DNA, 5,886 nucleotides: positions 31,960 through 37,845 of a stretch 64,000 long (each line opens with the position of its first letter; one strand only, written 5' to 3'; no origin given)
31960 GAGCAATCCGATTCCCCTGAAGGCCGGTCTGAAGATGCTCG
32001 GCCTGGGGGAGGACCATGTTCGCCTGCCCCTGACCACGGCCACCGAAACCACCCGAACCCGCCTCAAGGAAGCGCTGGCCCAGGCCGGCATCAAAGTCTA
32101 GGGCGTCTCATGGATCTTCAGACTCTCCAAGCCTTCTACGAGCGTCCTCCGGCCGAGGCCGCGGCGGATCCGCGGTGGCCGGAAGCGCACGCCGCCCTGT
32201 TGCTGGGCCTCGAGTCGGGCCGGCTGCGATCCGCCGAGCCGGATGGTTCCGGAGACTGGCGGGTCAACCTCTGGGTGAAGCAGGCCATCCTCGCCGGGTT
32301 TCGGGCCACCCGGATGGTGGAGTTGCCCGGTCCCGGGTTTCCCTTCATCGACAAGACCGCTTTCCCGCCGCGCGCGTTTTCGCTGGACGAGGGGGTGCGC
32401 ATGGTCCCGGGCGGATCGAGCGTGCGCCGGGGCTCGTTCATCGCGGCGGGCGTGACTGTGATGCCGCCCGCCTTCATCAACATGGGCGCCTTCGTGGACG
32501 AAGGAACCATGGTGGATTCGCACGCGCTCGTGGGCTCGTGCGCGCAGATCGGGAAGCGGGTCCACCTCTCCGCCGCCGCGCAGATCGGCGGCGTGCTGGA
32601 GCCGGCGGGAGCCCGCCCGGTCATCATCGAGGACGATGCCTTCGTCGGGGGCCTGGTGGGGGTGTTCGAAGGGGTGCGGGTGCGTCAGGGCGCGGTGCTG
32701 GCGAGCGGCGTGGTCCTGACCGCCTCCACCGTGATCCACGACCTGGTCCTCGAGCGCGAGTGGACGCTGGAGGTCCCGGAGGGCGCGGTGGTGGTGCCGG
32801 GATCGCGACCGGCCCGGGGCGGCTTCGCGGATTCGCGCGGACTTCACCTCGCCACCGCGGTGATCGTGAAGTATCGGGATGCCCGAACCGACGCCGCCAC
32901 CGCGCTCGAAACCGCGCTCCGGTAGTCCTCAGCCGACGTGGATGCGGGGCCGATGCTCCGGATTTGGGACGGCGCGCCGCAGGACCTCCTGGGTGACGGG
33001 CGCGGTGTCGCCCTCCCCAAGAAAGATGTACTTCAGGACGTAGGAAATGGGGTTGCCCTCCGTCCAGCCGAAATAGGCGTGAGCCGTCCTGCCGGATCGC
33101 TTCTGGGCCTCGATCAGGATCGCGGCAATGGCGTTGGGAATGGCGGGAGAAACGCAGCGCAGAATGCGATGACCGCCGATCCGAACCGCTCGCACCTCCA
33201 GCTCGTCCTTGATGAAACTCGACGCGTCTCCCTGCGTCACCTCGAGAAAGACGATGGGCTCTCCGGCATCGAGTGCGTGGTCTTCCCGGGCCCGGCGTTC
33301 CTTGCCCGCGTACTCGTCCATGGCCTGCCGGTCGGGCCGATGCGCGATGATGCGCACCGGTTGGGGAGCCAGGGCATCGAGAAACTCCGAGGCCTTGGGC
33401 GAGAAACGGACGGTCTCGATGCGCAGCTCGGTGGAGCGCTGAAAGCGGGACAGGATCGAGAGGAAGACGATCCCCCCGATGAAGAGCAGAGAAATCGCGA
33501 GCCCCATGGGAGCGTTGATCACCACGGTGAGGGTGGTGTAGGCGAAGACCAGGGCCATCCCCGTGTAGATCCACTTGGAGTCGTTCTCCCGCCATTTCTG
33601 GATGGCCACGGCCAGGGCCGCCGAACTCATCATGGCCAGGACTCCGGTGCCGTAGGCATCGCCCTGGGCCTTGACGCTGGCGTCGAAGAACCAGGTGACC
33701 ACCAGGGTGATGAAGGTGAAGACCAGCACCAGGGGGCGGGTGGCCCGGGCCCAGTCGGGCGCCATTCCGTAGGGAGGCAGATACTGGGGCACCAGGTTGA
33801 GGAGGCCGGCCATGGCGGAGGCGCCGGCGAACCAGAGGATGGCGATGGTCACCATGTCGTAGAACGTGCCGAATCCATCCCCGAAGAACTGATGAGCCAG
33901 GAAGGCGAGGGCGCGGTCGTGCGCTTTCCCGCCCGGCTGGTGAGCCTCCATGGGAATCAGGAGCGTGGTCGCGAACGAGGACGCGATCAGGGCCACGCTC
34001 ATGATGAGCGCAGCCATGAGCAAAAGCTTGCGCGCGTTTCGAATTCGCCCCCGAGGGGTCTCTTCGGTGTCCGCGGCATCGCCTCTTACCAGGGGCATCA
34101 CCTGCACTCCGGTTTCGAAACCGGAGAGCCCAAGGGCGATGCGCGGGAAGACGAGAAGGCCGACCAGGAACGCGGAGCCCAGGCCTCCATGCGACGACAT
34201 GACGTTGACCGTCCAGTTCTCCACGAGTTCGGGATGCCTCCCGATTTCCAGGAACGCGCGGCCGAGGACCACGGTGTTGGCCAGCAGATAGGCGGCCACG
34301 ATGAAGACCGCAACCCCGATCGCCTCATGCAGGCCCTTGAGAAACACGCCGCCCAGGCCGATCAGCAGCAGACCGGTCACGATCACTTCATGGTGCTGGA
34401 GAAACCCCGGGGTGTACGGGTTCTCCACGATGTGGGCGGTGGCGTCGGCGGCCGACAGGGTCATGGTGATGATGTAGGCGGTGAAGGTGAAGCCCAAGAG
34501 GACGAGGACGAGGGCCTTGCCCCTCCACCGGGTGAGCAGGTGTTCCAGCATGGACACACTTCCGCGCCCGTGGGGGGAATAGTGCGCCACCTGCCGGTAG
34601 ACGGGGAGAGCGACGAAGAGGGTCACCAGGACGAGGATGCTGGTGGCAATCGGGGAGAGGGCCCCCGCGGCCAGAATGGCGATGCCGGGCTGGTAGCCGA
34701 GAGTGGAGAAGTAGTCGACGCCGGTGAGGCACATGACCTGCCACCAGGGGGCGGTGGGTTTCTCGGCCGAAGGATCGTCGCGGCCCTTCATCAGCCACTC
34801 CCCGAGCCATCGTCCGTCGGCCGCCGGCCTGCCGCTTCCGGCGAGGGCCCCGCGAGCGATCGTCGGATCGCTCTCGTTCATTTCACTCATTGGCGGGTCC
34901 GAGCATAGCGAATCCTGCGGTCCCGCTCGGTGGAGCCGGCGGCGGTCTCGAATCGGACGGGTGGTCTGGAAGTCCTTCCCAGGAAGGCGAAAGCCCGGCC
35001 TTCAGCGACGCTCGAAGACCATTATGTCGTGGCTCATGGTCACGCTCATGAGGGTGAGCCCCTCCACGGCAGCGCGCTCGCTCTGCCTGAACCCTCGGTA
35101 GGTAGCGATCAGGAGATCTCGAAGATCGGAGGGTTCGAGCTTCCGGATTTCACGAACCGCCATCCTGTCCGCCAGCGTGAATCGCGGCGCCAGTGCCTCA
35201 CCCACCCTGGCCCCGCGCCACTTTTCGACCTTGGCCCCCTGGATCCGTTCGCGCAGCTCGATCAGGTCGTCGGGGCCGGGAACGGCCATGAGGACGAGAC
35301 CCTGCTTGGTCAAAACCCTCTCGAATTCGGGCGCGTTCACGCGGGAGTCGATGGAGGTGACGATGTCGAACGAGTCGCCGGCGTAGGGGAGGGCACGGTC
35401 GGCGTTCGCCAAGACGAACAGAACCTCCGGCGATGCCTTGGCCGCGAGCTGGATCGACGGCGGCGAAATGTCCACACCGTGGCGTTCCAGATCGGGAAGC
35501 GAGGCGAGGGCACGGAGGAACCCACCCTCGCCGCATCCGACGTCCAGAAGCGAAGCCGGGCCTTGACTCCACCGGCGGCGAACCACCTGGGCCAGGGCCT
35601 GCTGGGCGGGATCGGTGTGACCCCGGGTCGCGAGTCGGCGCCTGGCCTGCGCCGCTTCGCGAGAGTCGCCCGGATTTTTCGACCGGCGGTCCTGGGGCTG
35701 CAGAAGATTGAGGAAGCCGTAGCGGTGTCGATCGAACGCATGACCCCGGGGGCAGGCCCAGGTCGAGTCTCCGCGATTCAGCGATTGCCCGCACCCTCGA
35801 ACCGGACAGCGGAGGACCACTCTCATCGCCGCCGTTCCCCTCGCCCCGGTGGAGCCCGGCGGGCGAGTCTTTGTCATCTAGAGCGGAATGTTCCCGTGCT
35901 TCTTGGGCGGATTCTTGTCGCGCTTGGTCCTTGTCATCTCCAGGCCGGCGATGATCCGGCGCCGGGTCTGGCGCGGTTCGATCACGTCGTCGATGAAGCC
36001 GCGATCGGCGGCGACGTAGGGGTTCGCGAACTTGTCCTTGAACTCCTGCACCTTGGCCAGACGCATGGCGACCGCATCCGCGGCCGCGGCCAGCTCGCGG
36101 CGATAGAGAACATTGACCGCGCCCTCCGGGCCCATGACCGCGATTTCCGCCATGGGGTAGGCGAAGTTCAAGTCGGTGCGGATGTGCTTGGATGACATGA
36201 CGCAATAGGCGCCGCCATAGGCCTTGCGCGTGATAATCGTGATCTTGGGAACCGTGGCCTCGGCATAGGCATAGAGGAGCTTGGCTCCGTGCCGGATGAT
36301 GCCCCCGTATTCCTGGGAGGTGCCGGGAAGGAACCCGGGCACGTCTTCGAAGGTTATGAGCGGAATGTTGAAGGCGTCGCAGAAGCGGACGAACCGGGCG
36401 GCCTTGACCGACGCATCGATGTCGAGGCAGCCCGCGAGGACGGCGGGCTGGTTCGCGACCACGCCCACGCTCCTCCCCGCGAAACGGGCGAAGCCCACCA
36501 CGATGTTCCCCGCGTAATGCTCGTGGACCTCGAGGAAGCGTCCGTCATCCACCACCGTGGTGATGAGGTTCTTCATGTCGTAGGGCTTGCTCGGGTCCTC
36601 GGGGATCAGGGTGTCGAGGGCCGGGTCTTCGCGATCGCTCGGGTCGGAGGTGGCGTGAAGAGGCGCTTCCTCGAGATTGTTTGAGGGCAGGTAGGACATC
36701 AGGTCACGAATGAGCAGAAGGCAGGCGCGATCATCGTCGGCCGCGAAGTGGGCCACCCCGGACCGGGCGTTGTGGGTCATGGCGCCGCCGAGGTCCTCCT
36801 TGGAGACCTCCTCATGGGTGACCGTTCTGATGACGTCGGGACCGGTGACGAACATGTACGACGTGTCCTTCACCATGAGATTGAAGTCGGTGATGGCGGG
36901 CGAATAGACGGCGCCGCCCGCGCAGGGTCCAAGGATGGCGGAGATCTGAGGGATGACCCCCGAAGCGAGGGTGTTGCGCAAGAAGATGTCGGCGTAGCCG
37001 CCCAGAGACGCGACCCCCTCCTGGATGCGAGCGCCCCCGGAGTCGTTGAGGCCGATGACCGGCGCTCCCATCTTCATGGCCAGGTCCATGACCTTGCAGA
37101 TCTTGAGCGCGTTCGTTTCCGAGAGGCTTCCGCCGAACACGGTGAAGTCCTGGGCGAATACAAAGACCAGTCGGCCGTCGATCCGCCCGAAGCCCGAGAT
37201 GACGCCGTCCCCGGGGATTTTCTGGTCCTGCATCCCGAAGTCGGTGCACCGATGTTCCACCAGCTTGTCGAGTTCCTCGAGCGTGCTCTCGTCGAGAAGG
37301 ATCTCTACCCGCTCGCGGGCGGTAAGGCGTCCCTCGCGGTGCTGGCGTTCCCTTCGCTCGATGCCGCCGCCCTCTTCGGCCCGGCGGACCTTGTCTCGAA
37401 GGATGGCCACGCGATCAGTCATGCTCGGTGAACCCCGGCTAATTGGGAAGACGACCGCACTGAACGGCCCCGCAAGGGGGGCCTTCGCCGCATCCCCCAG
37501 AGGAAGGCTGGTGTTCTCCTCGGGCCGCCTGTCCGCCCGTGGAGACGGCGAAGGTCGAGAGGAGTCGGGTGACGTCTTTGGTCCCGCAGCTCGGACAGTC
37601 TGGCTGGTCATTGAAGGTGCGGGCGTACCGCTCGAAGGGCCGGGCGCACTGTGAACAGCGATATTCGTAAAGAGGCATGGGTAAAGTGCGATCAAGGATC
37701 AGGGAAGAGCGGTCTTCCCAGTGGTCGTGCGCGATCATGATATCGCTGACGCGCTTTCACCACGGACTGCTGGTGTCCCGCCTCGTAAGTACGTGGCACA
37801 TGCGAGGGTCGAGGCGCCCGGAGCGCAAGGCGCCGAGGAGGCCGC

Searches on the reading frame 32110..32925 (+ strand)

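Call 7: search_protein_families(library=pfam, proteins=[window:32110-32925:+], max_evalue=0.001)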
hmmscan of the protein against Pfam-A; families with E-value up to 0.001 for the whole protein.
window:32110-32925:+ (271 aa): 3 families
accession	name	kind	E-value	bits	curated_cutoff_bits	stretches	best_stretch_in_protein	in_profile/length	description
PF14602.12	Hexapep_2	-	1.3e-10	41.3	27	1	170-205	1-34/34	Hexapeptide repeat of succinyl-transferase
PF14805.11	THDPS_N_2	-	5.4e-10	39.7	25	1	19-65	21-66/67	Tetrahydrodipicolinate N-succinyltransferase N-terminal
PF00132.30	Hexapep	-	5.8e-08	32.6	27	0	171-204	2-35/36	Bacterial transferase hexapeptide (six repeats)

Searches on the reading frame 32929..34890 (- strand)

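Call 11: search_protein_families(library=pfam, proteins=[window:32929-34890:-], max_evalue=0.0001)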
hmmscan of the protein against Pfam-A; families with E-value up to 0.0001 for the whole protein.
window:32929-34890:- (653 aa): 0 families

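Call 63: search_protein_families(library=pfam, proteins=[window:32929-34890:-], max_evalue=1)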
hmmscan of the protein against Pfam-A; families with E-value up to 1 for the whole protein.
window:32929-34890:- (653 aa): 3 families
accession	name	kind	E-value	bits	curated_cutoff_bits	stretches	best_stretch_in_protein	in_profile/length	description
PF08592.16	Anthrone_oxy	-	0.041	14.5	27.3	1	414-462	11-61/106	Anthrone oxygenase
PF22639.1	Gp18_dom_I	-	0.22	12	27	1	215-244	61-90/93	Tail sheath protein Gp18-like domain I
PF06109.18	HlyE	-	0.4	10.4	25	1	411-468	161-217/333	Haemolysin E (HlyE)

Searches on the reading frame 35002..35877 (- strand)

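Call 11: search_protein_families(library=pfam, proteins=[window:35002-35877:-], max_evalue=0.0001)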
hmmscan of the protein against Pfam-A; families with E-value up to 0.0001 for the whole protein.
window:35002-35877:- (291 aa): 6 families
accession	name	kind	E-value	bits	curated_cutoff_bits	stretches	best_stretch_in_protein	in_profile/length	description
PF13649.12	Methyltransf_25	-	1.6e-12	48.4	27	1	111-190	2-87/97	Methyltransferase domain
PF08241.18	Methyltransf_11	-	1.8e-11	45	21.2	1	111-189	1-80/95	Methyltransferase domain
PF13847.12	Methyltransf_31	-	2.6e-10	40.6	27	1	109-197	6-109/145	Methyltransferase domain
PF21302.3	Zn_ribbon_RlmA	-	7e-10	39.2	27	1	23-67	2-44/44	RlmA, N-terminal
PF08242.18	Methyltransf_12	-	1.1e-08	36.1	30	1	111-189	1-85/98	Methyltransferase domain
PF13489.12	Methyltransf_23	-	7.5e-07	29.5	27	1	92-178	6-90/164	Methyltransferase domain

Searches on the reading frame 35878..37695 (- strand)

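Call 11: search_protein_families(library=pfam, proteins=[window:35878-37695:-], max_evalue=0.0001)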
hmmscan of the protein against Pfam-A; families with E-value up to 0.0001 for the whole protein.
window:35878-37695:- (605 aa): 2 families
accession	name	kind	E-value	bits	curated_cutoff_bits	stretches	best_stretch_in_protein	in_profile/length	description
PF01039.27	Carboxyl_trans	-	1.5e-200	667.5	22.3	1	117-603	1-493/493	Carboxyl transferase domain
PF03255.19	ACCA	-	4.1e-13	49.6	23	1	398-547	94-247/310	Acetyl co-enzyme A carboxylase carboxyltransferase-like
